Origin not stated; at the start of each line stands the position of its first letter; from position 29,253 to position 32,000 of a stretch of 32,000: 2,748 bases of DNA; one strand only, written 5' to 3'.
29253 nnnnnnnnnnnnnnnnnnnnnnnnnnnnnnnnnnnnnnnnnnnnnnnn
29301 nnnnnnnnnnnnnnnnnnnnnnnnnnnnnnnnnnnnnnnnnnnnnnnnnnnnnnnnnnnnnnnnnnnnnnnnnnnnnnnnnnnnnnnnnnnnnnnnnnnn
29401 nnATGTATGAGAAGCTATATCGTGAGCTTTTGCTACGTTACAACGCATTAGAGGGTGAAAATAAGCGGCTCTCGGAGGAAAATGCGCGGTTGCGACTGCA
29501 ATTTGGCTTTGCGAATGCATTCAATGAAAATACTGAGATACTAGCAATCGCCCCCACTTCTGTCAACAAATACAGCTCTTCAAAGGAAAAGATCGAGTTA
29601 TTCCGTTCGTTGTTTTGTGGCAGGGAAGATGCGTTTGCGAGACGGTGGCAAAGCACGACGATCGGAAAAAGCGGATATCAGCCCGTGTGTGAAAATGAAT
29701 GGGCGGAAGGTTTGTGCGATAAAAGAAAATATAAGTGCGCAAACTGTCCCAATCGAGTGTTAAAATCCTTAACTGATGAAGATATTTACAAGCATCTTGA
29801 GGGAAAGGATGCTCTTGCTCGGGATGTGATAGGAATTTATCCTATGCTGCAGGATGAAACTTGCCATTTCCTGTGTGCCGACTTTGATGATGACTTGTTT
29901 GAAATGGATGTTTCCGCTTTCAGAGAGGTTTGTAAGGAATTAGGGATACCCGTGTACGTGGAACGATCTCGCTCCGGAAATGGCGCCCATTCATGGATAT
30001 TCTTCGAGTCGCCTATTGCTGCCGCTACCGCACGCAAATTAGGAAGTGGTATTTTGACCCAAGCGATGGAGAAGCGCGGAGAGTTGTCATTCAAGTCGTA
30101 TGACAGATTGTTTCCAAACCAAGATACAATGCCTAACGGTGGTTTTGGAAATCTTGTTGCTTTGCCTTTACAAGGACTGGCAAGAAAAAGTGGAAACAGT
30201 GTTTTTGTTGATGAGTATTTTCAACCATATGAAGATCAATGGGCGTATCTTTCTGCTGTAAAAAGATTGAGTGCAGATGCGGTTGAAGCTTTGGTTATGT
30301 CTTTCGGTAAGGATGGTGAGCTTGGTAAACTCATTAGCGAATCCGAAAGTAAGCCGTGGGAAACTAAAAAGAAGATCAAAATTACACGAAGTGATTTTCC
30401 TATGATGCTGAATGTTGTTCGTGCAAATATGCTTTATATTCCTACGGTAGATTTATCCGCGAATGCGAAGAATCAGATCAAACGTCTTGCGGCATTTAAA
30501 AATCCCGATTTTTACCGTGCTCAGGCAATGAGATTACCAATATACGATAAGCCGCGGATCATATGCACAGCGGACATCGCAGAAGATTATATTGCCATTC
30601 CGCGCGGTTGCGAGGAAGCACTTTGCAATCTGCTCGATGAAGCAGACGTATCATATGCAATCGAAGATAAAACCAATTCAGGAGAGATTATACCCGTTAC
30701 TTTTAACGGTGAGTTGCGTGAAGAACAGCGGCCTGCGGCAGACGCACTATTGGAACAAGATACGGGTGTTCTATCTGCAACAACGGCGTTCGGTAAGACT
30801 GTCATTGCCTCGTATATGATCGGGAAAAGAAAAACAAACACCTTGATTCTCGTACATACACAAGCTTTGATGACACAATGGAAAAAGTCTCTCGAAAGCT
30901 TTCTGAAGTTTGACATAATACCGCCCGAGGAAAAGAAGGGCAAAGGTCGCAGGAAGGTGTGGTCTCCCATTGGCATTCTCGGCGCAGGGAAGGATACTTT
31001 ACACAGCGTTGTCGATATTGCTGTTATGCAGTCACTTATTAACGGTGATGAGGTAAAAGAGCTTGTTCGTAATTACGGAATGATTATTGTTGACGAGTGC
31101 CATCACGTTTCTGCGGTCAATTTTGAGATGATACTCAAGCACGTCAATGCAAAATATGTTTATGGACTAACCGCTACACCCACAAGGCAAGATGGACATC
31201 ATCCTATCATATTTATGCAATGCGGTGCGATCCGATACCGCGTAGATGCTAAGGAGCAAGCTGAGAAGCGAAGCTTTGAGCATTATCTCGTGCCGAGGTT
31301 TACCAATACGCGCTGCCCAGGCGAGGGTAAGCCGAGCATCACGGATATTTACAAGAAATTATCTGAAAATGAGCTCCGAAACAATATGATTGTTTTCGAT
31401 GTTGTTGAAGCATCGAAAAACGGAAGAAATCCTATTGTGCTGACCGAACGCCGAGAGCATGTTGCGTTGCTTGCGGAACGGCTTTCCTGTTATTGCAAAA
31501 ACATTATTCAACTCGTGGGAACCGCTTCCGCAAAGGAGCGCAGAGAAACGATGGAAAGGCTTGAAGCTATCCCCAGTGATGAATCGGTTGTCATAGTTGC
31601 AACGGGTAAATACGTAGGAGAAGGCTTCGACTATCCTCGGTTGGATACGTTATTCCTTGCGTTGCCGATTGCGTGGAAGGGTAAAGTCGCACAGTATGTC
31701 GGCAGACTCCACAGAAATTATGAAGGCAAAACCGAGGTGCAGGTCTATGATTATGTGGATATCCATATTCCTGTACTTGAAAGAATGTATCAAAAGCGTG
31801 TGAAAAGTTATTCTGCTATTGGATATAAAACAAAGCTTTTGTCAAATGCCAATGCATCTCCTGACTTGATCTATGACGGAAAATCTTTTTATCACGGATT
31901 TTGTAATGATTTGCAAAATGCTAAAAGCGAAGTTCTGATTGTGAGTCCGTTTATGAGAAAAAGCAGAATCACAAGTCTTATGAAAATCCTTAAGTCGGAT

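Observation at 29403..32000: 866+ aa AEP (PrimPol-like)-SF2 helicase fusion with N-terminal coiled coil and Cys knuckle, probably continuing into a PLD-type nuclease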

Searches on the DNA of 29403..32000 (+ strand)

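Call 77: search_dna_similar(query=L094:6896-9262:+, collection=ecoli_genomes, mode=near, max_rows=12, rows=spread)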
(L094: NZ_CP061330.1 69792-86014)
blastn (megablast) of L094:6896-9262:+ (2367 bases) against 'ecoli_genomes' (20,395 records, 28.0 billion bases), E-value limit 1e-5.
Records with a match: 878; places in all: 908; records where one place covers at least 80% of the query: 685.
Genomes with a match: 876 of 5426; with a place that covers at least 80% of the query: 684. Places per genome that has any: lowest 1, median 1, highest 3. On chromosomes: 901 places; on plasmids: 7.
Best place of each record, by identity: >=99% 8; 95-99% 727; 90-95% 16; 80-90% 125; 60-80% 2.
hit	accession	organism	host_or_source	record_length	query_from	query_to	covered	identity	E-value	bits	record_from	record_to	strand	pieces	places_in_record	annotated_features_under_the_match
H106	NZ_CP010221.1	Escherichia coli strain M19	mouse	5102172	1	2367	100%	100.0%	0e+0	4372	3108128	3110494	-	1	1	TOTE conflict system archaeo-eukaryotic primase domain-containing ...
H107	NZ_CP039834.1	Escherichia coli O157:H7 strain MB41-1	cattle feces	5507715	1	2367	100%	96.5%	0e+0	3917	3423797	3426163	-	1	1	TOTE conflict system archaeo-eukaryotic primase domain-containing ...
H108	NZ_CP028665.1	Escherichia coli strain 118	cattle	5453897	1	2367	100%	96.5%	0e+0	3917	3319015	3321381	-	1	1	TOTE conflict system archaeo-eukaryotic primase domain-containing ...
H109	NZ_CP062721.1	Escherichia coli O157:H7 strain Z1815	Bovine Faeces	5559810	1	2367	100%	96.5%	0e+0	3917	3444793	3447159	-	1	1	TOTE conflict system archaeo-eukaryotic primase domain-containing ...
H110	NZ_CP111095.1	Escherichia coli strain TW14588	Lactuca sativa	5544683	1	2367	100%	96.5%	0e+0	3917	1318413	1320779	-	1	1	TOTE conflict system archaeo-eukaryotic primase domain-containing ...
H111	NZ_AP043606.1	Escherichia coli strain AST198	Homo sapiens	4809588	1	2367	100%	96.5%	0e+0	3917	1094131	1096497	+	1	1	TOTE conflict system archaeo-eukaryotic primase domain-containing ...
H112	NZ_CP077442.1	Escherichia coli O111:H8 strain SF4-1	Face Flies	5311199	1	2367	100%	96.5%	0e+0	3906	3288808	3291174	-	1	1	TOTE conflict system archaeo-eukaryotic primase domain-containing ...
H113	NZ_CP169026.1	Escherichia coli strain UTME-2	beef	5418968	1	2345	99%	96.2%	0e+0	3843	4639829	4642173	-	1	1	DEAD/DEAH box helicase family protein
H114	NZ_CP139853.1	Escherichia coli strain Nord122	Homo sapiens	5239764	1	2339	99%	96.3%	0e+0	3861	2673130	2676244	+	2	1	DEAD/DEAH box helicase family protein | TOTE conflict system archaeo-eukaryotic primase domain-containing ... | IS1 family transposase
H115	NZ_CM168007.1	Escherichia coli strain PEC411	Sus scrofa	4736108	1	911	38%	96.1%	0e+0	1471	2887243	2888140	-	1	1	TOTE conflict system archaeo-eukaryotic primase domain-containing ... | tnpB: IS66 family insertion sequence element accessory protein TnpB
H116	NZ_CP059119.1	Escherichia coli strain Ec42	Homo sapiens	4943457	65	349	12%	88.1%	3e-87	333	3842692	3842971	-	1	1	TOTE conflict system archaeo-eukaryotic primase domain-containing ...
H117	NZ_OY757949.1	Escherichia coli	-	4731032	831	911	3%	95.1%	1e-25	128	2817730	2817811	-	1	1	helicase | tnpB: IS66 family insertion sequence element accessory protein TnpB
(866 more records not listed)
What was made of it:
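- Distribution is sporadic and strain-variable (call 77).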

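Call 78: get_annotated_region(hit=H107, flank=9000)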
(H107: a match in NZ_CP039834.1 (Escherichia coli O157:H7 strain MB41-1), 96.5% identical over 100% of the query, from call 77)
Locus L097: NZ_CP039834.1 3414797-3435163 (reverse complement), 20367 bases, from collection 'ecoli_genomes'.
description: Escherichia coli O157:H7 strain MB41-1 chromosome, complete genome
organism: Escherichia coli O157:H7 strain MB41-1 (NCBI taxid 83334)
replicon: chromosome; assembly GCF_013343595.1
host: -; source: cattle feces; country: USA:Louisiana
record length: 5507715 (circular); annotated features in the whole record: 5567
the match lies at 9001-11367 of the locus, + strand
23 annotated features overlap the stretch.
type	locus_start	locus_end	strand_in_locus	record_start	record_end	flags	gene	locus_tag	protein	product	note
CDS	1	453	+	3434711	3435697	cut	ycdU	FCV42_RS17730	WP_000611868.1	protein YcdU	-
CDS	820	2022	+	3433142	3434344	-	-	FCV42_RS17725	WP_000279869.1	tyrosine-type recombinase/integrase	-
CDS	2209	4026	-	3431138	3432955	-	-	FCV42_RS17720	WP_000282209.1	hypothetical protein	-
CDS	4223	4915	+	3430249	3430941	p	-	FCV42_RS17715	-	IS1 family transposase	frameshifted; internal stop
CDS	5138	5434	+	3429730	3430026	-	-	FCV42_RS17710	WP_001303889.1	helix-turn-helix transcriptional regulator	-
CDS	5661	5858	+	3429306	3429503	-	-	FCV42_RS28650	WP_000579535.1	DUF3987 domain-containing protein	-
CDS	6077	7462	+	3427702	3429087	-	-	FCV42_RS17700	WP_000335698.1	YfjI family protein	-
CDS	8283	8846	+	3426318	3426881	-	-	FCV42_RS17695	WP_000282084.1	inovirus-type Gp2 protein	-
CDS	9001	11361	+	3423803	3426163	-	-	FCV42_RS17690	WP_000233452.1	TOTE conflict system archaeo-eukaryotic primase domain-containing protein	-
CDS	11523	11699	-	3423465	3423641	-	-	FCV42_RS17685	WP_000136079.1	hypothetical protein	-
CDS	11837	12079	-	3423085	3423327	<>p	-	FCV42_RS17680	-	IS30 family transposase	incomplete; partial in the middle of a contig; missing N-terminus and C-terminus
CDS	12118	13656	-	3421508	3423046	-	-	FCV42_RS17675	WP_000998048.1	IS66-like element ISEc8 family transposase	-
CDS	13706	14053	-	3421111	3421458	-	tnpB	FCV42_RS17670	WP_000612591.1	IS66 family insertion sequence element accessory protein TnpB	TnpB, as the term is used for proteins encoded by IS66 family insertion elements, is considered an accessory protein, ...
CDS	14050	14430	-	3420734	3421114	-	tnpA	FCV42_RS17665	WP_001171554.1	IS66-like element accessory protein TnpA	-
CDS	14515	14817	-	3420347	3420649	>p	-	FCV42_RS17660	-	helix-turn-helix domain-containing protein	incomplete; partial in the middle of a contig; missing C-terminus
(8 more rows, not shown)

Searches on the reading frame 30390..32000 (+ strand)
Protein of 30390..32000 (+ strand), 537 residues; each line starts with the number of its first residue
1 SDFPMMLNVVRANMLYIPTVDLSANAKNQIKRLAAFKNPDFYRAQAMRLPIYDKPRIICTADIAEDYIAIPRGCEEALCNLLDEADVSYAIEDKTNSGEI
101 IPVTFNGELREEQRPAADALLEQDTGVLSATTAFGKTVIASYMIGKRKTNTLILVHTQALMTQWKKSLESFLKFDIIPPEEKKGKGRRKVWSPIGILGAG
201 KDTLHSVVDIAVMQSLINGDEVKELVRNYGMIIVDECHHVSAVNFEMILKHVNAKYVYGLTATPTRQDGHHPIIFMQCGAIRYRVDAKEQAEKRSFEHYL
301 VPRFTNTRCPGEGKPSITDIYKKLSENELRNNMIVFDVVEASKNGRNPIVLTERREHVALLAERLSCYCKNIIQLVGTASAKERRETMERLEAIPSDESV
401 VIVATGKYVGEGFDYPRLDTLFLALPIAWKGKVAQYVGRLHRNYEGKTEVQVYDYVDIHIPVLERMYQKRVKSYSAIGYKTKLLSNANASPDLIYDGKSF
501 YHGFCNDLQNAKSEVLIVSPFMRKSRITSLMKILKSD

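Call 65: search_solved_structures(query=window:30390-32000:+, max_evalue=0.001, show_alignments=3)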
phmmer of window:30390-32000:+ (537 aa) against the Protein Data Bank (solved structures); distinct sequences matched with E-value up to 0.001: 7.
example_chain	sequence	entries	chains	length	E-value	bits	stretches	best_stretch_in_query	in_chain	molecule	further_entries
6p4f_A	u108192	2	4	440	2.1e-19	72.4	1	106-303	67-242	DNA-dependent ATPase XPBII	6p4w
5tnu_A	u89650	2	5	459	2.5e-19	72.2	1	106-303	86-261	DNA-dependent ATPase XPBII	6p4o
6p66_A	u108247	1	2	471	1.9e-12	49.5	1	89-284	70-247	DNA repair protein RAD25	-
2fwr_A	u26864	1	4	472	1.9e-12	49.5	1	89-284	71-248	DNA repair protein RAD25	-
2fz4_A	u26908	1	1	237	2.3e-10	42.6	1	88-273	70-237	DNA repair protein RAD25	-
7clg_A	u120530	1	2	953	3.7e-10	41.9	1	89-457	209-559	Putative helicase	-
2oca_A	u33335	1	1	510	0.00015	23.4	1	138-457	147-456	ATP-dependent DNA helicase uvsW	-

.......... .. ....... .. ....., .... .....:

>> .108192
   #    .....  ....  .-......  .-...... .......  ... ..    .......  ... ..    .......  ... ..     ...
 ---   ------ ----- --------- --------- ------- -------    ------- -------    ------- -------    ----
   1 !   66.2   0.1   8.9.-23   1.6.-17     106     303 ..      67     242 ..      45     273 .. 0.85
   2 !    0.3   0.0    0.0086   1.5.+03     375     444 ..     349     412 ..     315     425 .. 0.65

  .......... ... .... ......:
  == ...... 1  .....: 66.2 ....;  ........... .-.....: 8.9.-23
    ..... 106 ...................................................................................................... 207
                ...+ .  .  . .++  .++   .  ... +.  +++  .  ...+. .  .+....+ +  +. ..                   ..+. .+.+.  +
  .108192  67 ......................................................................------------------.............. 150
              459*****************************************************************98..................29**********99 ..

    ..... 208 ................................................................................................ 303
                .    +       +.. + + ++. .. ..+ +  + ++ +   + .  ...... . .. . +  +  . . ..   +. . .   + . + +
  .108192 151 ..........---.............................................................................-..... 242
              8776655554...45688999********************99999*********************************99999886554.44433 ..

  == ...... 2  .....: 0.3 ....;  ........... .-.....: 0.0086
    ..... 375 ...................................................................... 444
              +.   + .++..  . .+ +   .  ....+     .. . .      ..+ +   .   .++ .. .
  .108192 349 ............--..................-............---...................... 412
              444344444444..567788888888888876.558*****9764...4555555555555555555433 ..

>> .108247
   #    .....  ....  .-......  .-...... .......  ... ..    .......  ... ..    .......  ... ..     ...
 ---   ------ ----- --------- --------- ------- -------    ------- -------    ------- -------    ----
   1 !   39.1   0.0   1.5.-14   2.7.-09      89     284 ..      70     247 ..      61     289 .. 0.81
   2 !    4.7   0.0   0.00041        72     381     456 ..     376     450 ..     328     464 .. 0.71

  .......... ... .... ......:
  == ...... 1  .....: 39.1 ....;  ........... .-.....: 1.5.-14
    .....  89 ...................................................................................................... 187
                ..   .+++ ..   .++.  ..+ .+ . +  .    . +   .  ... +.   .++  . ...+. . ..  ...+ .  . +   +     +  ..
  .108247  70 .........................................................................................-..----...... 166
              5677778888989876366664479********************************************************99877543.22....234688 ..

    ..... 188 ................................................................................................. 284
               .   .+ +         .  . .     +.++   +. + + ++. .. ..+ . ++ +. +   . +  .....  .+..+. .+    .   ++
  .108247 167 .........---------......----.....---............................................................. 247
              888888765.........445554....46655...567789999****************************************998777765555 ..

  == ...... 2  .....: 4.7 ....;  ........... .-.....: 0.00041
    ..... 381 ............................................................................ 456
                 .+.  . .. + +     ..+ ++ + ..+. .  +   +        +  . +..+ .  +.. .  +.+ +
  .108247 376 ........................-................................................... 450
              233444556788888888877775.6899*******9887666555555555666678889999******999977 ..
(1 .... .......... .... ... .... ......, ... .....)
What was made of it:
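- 30711..31832 (+): XPB/Rad25-like SF2 helicase core (aa 437-810) with Walker A GKT, DECH, TATP, an RQD 'RED-like' motif and motif VI. PDB hit to XPB at E=2e-19, with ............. aligned to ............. and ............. (call 65).
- Closest known: XPB/Rad25 with the Bax1 nuclease. Same: Motif III followed by an R-x-D 'RED-like' motif aligns (call 65).
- Closest known: XPB/Rad25 with the Bax1 nuclease. Different: There is an insertion at about aa 503-525 (call 65).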
